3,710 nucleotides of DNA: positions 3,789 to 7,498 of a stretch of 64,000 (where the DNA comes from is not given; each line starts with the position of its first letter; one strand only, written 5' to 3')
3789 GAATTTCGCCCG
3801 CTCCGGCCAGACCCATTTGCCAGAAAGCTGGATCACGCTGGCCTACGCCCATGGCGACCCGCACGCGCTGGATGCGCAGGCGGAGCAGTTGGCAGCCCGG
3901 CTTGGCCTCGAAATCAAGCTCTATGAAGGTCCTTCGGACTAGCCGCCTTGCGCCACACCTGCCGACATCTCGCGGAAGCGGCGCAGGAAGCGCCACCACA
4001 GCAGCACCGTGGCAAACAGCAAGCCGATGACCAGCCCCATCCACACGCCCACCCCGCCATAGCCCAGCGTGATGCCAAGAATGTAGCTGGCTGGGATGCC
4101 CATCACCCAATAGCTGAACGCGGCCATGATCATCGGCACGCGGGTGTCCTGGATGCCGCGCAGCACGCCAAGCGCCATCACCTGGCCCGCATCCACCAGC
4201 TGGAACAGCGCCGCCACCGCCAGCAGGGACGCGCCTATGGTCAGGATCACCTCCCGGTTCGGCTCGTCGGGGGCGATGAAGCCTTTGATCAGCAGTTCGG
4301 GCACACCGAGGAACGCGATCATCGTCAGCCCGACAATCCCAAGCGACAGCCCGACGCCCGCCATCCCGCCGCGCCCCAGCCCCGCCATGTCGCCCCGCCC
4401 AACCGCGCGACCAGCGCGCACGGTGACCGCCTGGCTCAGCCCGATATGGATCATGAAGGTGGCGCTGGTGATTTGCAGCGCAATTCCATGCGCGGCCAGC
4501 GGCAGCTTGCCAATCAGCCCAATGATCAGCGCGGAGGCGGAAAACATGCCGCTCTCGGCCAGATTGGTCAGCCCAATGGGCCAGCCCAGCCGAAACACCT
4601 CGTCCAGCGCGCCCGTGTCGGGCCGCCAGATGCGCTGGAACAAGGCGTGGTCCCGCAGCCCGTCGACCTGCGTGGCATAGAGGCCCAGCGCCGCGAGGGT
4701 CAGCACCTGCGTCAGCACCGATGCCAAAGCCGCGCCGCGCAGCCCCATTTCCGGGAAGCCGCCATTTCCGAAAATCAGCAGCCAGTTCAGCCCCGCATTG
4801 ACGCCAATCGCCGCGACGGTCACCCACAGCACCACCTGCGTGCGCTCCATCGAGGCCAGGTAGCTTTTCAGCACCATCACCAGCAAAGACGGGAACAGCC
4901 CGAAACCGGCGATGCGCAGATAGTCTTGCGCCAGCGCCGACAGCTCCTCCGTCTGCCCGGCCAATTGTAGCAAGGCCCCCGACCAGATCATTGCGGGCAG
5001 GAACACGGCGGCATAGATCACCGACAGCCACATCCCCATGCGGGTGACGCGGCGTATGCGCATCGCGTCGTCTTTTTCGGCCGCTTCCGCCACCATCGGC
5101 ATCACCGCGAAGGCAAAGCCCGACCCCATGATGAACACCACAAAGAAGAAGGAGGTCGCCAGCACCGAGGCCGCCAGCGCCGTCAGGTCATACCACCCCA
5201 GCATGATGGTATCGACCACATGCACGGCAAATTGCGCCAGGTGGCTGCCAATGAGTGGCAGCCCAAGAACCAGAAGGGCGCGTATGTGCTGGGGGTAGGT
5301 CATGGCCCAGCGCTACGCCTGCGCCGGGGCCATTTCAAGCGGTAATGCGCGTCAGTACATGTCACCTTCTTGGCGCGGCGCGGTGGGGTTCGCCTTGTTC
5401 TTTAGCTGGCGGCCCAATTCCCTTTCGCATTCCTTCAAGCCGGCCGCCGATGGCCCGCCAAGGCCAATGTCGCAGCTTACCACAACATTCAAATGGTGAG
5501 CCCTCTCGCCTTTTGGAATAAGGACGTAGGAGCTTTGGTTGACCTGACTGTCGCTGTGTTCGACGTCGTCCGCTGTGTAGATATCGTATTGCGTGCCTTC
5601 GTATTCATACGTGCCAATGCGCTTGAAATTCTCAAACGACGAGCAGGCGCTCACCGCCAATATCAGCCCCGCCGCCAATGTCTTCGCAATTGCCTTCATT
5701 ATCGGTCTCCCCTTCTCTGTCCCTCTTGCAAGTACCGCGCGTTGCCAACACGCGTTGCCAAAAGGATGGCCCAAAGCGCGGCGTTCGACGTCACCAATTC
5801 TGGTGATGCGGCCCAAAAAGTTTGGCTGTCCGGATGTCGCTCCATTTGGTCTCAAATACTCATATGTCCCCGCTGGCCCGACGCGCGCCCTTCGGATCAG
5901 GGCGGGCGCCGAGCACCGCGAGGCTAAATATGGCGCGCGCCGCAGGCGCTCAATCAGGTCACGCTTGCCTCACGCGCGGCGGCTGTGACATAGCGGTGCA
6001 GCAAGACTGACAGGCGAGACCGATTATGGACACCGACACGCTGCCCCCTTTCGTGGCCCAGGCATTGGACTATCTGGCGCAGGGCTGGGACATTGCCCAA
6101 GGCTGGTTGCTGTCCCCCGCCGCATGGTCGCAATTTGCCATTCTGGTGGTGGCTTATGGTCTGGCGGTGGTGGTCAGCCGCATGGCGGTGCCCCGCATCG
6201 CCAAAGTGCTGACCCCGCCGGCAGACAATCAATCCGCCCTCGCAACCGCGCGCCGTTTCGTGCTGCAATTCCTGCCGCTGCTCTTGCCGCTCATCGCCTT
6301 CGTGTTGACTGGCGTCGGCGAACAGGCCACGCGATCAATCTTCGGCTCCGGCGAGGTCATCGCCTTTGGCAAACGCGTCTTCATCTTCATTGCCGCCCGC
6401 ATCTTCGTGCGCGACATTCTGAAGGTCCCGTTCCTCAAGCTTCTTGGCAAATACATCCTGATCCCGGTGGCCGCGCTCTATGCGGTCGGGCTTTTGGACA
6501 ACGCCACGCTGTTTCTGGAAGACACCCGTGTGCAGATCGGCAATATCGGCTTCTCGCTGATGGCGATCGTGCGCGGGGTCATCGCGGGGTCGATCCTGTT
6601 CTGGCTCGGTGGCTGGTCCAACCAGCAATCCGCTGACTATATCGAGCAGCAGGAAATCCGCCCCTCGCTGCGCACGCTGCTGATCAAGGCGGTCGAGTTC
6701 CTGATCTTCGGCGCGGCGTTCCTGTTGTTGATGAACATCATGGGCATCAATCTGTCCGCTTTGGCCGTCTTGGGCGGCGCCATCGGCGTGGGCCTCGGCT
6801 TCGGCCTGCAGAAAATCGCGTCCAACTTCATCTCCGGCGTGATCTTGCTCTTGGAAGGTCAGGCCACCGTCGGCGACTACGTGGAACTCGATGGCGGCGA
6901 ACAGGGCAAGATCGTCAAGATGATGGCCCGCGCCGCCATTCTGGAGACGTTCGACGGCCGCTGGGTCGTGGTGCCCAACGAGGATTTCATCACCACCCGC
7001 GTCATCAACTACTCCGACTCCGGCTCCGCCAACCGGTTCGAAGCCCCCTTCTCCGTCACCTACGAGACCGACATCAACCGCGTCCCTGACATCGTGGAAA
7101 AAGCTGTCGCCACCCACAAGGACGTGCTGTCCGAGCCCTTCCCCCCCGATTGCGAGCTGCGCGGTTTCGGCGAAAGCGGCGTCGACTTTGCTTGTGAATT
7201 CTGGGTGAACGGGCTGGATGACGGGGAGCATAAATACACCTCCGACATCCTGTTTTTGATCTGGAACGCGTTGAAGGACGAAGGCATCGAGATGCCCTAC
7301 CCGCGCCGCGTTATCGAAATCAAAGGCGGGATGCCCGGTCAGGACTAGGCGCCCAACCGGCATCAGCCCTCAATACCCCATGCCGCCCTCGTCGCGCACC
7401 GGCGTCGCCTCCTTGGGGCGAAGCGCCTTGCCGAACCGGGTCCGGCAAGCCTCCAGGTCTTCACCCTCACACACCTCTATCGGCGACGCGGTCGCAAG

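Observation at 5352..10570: Three dispersed paralogs of an unrecognised small lipoprotein family within 5 kb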

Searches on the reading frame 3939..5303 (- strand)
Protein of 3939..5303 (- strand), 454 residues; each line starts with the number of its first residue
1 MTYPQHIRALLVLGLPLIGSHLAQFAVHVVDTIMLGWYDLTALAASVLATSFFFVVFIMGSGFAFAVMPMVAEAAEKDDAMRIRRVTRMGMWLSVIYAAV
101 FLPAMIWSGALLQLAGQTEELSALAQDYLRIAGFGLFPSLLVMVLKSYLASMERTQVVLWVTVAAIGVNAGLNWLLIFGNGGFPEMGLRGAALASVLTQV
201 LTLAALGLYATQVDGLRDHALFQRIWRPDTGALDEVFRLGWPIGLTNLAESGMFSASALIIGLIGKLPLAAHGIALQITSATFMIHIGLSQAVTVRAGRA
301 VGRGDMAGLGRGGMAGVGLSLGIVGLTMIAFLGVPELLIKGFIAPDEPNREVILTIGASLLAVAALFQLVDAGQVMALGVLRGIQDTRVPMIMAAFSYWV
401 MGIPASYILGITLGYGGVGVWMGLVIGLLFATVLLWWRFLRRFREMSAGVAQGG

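Call 8: search_protein_families(library=pfam, proteins=[window:3939-5303:-], max_evalue=0.001)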
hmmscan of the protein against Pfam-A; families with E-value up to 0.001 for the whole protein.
window:3939-5303:- (454 aa): 1 family
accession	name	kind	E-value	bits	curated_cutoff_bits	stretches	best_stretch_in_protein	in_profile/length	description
PF01554.23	MatE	-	9.7e-51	172.1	24.9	2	242-408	1-161/161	MatE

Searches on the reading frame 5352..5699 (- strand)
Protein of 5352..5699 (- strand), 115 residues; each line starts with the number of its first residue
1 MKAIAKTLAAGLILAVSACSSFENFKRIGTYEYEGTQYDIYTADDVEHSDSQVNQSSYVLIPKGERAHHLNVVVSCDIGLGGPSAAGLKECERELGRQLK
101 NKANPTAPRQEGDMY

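Call 4: search_protein_families(library=pfam, proteins=[window:5352-5699:-], max_evalue=10)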
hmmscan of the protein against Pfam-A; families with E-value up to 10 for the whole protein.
window:5352-5699:- (115 aa): 0 families

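Call 5: search_protein_families(library=ncbifam, proteins=[window:5352-5699:-], max_evalue=10)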
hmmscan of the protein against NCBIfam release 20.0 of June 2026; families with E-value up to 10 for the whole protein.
window:5352-5699:- (115 aa): 0 families

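Call 7: find_homologous_proteins(query=A1, max_evalue=0.001)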
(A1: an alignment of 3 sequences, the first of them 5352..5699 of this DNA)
Query A1 (3 sequences) (115 aa, profile of the alignment): 6 proteins with E <= 0.001 among 955 candidates.
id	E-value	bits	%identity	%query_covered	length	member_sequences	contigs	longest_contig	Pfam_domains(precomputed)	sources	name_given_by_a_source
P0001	1.4e-44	168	28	92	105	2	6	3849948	-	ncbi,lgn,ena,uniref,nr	ncbi:hypothetical protein [uncultured Litoreibacter sp.]|uniref:hypothetical protein n=1 Tax=uncultu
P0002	6.7e-41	156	27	90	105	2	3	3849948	-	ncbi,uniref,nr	ncbi:hypothetical protein [uncultured Litoreibacter sp.]|uniref:hypothetical protein n=1 Tax=uncultu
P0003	1.9e-39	152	97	100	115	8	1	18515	-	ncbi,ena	-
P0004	4.0e-24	103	27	94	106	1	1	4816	-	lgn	-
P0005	1.6e-19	88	40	84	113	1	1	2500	-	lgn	-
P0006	3.8e-9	54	34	81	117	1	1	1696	-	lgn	-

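Call 11: find_related_loci(query=A2, collection=genome_contigs, flank=8000)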
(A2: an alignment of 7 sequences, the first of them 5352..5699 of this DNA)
Query A2 (115 aa) in genome_contigs; peptide patterns used: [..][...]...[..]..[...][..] (x = any residue, [..] = any of these).
278 stretches matched a pattern; 1 encode a relative of the query (tblastn E <= 1e-3); 1 distinct loci.
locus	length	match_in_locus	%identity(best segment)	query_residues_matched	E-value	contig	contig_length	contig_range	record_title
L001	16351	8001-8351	27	4-114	7e-8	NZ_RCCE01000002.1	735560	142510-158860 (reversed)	Litoreibacter meonggei strain DSM 29466 Ga0104492_102, whole genome shotgun sequence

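Call 12: find_encoding_contigs(protein=P0006, flank=6000)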
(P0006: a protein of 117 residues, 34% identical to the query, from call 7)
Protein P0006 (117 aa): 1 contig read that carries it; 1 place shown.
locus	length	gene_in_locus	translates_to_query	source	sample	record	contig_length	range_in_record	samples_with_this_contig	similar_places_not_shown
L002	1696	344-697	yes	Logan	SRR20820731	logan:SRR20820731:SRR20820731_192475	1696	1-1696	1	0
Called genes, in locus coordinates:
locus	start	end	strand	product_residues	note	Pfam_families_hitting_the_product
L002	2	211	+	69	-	?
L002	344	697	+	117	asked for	-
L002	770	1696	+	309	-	?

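Call 13: find_encoding_contigs(protein=P0005, flank=6000)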
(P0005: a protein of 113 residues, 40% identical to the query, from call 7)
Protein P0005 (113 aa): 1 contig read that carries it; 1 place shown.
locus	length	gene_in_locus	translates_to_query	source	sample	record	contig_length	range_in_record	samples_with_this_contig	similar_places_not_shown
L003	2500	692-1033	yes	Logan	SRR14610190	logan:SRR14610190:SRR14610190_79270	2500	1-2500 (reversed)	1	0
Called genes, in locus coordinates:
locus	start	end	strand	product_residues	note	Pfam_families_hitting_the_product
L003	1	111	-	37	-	?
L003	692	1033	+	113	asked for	-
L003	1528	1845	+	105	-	-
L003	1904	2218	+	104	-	-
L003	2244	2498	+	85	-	?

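Call 14: find_encoding_contigs(protein=P0004, flank=6000)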
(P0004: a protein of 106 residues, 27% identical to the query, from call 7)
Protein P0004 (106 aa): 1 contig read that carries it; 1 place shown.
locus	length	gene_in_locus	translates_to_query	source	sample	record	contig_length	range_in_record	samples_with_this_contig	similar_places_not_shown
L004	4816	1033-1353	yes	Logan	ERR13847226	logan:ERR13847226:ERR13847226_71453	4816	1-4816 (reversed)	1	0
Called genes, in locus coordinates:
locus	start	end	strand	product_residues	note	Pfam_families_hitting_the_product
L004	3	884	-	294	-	?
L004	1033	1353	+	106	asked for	-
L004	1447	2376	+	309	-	PF24681:Kelch_KLHDC2_KLHL20_DRC7, PF24981:Beta-prop_ATRN-LZTR1, PF01344:Kelch_1 (faint), PF07646:Kelch_2 (faint), PF13964:Beta-prop_Calicin (weak), PF25210:Kelch_FKB95, PF24681:Kelch_KLHDC2_KLHL20_DRC7, PF13415:Beta-prop_FBX42, +1 more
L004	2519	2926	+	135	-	-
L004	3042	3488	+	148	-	PF00582:Usp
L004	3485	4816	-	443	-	?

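Call 20: find_homologous_proteins(query=A3, max_evalue=0.01)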
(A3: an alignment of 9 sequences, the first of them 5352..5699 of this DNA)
Query A3 (9 sequences) (115 aa, profile of the alignment): 9 proteins with E <= 0.01 among 2357 candidates.
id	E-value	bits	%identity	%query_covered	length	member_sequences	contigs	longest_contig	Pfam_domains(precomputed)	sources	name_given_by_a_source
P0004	3.0e-32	129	27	94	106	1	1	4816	-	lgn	-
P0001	1.4e-30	123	28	92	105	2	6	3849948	-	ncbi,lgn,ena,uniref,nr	ncbi:hypothetical protein [uncultured Litoreibacter sp.]|uniref:hypothetical protein n=1 Tax=uncultu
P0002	2.1e-30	123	27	90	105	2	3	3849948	-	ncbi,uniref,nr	ncbi:hypothetical protein [uncultured Litoreibacter sp.]|uniref:hypothetical protein n=1 Tax=uncultu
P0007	6.3e-29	118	24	94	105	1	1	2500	-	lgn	-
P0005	1.4e-28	117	40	84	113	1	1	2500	-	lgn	-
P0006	1.9e-28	116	34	81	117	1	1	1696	-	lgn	-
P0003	1.7e-26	110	97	100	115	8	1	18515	-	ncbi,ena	-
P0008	6.6e-22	95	22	82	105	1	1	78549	-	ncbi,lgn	-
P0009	1.6e-20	91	26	87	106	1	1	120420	-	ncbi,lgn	ncbi:MAG: hypothetical protein AAGA08_11115 [Pseudomonadota bacterium]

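Call 22: find_encoding_contigs(protein=P0008, flank=8000)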
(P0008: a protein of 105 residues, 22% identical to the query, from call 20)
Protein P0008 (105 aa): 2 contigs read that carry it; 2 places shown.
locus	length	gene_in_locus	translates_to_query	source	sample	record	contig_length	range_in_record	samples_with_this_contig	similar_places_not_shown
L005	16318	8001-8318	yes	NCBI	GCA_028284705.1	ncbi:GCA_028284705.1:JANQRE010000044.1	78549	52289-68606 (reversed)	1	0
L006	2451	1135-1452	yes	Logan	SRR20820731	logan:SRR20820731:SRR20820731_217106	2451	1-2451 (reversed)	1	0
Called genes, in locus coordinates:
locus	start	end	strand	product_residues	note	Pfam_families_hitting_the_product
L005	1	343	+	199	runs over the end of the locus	PF01243:PNPOx_N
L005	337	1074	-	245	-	PF00106:adh_short, PF01370:Epimerase (faint), PF08659:KR, PF13561:adh_short_C2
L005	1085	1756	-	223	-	-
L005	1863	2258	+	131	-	PF13442:Cytochrome_CBB3 (weak), PF00034:Cytochrom_C (weak)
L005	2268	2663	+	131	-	PF00034:Cytochrom_C (weak)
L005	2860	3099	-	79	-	-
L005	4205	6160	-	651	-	PF02518:HATPase_c, PF00204:DNA_gyraseB, PF01751:Toprim, PF00986:DNA_gyraseB_C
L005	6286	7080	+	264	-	PF03976:PPK2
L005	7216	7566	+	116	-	-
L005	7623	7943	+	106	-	-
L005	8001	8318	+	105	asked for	-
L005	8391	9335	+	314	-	PF00892:EamA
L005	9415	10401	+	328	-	PF03976:PPK2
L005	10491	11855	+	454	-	PF01554:MatE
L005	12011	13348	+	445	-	PF00587:tRNA-synt_2b, PF03129:HGTP_anticodon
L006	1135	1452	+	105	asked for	-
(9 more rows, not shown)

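Call 23: find_encoding_contigs(protein=P0009, flank=8000)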
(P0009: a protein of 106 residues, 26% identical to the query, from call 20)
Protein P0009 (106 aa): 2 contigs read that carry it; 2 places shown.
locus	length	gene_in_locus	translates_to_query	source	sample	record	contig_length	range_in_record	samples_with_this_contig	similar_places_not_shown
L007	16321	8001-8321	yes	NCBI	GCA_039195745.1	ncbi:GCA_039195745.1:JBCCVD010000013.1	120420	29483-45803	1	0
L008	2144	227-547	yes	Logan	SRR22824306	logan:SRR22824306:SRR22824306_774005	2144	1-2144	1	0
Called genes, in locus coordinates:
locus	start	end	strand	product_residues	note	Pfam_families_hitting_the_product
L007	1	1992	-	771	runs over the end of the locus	PF09347:DUF1989, PF01571:GCV_T, PF08669:GCV_T_C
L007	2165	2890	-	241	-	PF09195:Endonuc-BglII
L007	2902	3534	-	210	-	PF05063:MT-A70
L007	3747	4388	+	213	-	PF11249:DUF3047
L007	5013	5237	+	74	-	PF09954:DUF2188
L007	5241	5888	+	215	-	-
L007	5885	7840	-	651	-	PF02518:HATPase_c, PF00204:DNA_gyraseB, PF01751:Toprim, PF00986:DNA_gyraseB_C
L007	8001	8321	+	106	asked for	-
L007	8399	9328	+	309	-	PF24681:Kelch_KLHDC2_KLHL20_DRC7, PF24981:Beta-prop_ATRN-LZTR1, PF01344:Kelch_1 (faint), PF07646:Kelch_2 (faint), PF24996:NANM (faint), PF25210:Kelch_FKB95, PF24681:Kelch_KLHDC2_KLHL20_DRC7, PF13415:Beta-prop_FBX42, +1 more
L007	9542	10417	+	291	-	PF00763:THF_DHG_CYH, PF02882:THF_DHG_CYH_C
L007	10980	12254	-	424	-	PF12833:HTH_18, PF00165:HTH_AraC (weak)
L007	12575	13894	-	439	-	PF00924:MS_channel_2nd, PF21082:MS_channel_3rd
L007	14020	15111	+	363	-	-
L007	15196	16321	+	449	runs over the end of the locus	PF01554:MatE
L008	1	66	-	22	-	?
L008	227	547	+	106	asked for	-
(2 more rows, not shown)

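Call 52: find_related_loci(query=A2, collection=metagenome_contigs, flank=6000)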
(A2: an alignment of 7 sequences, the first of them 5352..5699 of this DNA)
Query A2 (115 aa) in metagenome_contigs; peptide patterns used: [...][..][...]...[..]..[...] (x = any residue, [..] = any of these).
468 stretches matched a pattern, but none encodes a relative of the query by tblastn (E <= 1e-3).

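Call 62: search_solved_structures(query=A6, max_evalue=10)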
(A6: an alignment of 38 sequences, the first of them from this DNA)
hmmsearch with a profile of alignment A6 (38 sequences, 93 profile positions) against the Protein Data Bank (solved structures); distinct sequences matched with E-value up to 10: 0.

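Call 71: predict_structure(alignment_id=A6)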
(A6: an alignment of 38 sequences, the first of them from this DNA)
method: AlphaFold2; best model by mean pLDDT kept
length: 97 residues; sequences in the alignment: 38
mean_pLDDT: 85.6   pTM: 0.73
mean pLDDT of the five models: 85.6, 83.7, 83.5, 82.5, 80.7
residues with pLDDT >= 90: 55; 70-90: 26; 50-70: 14; < 50: 2
segments of 3 or more residues with pLDDT < 50: none
pLDDT, mean of each block of 10 residues (from residue 1): 89 95 89 77 96 93 84 92 77 54
secondary structure, 60 per line:
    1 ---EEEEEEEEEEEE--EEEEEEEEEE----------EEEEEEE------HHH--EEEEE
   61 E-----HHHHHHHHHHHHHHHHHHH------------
elements in order: E4-15 E18-27 E38-44 E56-61 H67-85

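Call 76: fold_search(model_id=the predicted structure, library=pdb)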
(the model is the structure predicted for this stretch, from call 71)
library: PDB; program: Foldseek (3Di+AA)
matches with E <= 10: 238; with E <= 0.001: 0
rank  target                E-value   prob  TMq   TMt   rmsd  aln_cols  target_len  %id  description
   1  3mso_B                5.9e-01  0.20  0.28  0.22  10.2        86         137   16  Crystal structure of a STEROID DELTA-ISOMERASE (NP_250810.1) from PSEUDOMONAS AERUGINOSA at 2.57 A resolution (released 2010-06-09)
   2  3mh9_A                6.6e-01  0.85  0.42  0.21   4.6        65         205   12  Crystal structure of LprG mutant V91W from Mycobacterium tuberculosis (released 2010-09-01)
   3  3m4w_C                8.7e-01  0.20  0.31  0.12  13.7        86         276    7  Structural basis for the negative regulation of bacterial stress response by RseB (released 2010-05-05)
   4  2byo                  1.0e+00  0.54  0.34  0.20   4.9        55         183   16  Crystal structure of Mycobacterium tuberculosis lipoprotein LppX (Rv2945c) (released 2006-03-22)
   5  2vuj                  1.0e+00  0.30  0.32  0.17   7.6        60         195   22  Environmentally isolated GH11 xylanase (released 2008-06-17)
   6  3mh8_A                1.2e+00  0.66  0.40  0.21   4.7        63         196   13  Crystal structure of LprG from Mycobacterium tuberculosis (released 2010-09-01)
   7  8rj3_H                1.2e+00  0.15  0.28  0.26  14.0        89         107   15  Human RAD52 open ring conformation (released 2024-04-24)
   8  2p4b_C                1.2e+00  0.14  0.31  0.13  14.1        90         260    8  Crystal structure of E.coli RseB (released 2007-05-22)
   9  1gpp                  1.2e+00  0.08  0.22  0.11  13.3        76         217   13  Crystal structure of the S.cerevisiae Homing Endonuclease PI-SceI Domain I (released 2002-09-19)
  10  3mh8_B                1.2e+00  0.69  0.41  0.22   4.6        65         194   14  Crystal structure of LprG from Mycobacterium tuberculosis (released 2010-09-01)
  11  3mha_A                1.2e+00  0.60  0.37  0.20   4.8        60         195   13  Crystal structure of LprG from Mycobacterium tuberculosis bound to PIM (released 2010-09-01)
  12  2n8x_MODEL_1_A        1.2e+00  0.08  0.24  0.16  16.8        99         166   13  Solution structure of LptE from Pseudomonas Aerigunosa (released 2016-05-25)
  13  3f8x_A                1.3e+00  0.14  0.28  0.22   9.8        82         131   11  Crystal structure of a putative delta-5-3-ketosteroid isomerase (eca2236) from pectobacterium atrosepticum scri1043 at (released 2008-12-09)
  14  1um2_B                1.4e+00  0.07  0.21  0.06  12.9        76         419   14  Crystal Structure of the Vma1-Derived Endonuclease with the Ligated Extein Segment (released 2004-09-22)
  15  3m4w_A                1.5e+00  0.12  0.31  0.12  14.2        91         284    6  Structural basis for the negative regulation of bacterial stress response by RseB (released 2010-05-05)
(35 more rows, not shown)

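Call 85: find_homologous_proteins(query=A6, max_evalue=0.001)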
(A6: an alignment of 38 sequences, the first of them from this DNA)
Query A6 (38 sequences) (97 aa, profile of the alignment): 7 proteins with E <= 0.001 among 484 candidates.
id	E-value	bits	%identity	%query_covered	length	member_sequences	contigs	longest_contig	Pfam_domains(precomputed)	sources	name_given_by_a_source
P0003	2.5e-18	84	97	100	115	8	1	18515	-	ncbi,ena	-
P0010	5.1e-17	80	40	26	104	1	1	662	-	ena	-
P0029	2.1e-15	75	30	24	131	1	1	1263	-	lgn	-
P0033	1.0e-13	69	31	48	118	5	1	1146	-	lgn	-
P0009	3.3e-13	68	27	78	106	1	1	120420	-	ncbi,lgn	ncbi:MAG: hypothetical protein AAGA08_11115 [Pseudomonadota bacterium]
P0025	6.7e-10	57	26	75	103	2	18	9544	-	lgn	-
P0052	2.0e-7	49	25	79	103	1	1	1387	-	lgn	-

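Call 90: search_protein_families(library=padloc, proteins=[window:5352-5699:-], max_evalue=0.01)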
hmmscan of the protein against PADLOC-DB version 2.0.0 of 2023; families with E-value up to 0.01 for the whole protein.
window:5352-5699:- (115 aa): 0 families

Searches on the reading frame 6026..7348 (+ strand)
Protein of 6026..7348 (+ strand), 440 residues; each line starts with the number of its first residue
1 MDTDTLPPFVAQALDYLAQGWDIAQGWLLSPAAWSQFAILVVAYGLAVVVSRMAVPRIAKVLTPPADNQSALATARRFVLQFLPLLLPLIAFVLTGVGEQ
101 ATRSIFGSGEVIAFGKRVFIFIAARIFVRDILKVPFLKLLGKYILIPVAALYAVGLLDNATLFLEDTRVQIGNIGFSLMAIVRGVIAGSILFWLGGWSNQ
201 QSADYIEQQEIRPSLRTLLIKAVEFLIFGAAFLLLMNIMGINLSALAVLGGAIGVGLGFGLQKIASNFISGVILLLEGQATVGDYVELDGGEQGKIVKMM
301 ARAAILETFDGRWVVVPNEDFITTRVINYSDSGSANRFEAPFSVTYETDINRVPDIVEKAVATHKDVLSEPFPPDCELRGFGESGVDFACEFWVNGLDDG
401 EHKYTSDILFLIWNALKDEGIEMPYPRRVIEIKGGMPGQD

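Call 8: search_protein_families(library=pfam, proteins=[window:6026-7348:+], max_evalue=0.001)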
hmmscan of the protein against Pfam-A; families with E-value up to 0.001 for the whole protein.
window:6026-7348:+ (440 aa): 2 families
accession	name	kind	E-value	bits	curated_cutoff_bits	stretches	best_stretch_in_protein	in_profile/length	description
PF00924.24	MS_channel_2nd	-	7.5e-16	58.4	20.2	1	264-330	2-67/68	Mechanosensitive ion channel, beta-domain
PF21082.3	MS_channel_3rd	-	5.8e-07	30.3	21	1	339-423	2-88/88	Mechanosensitive ion channel MscS, C-terminal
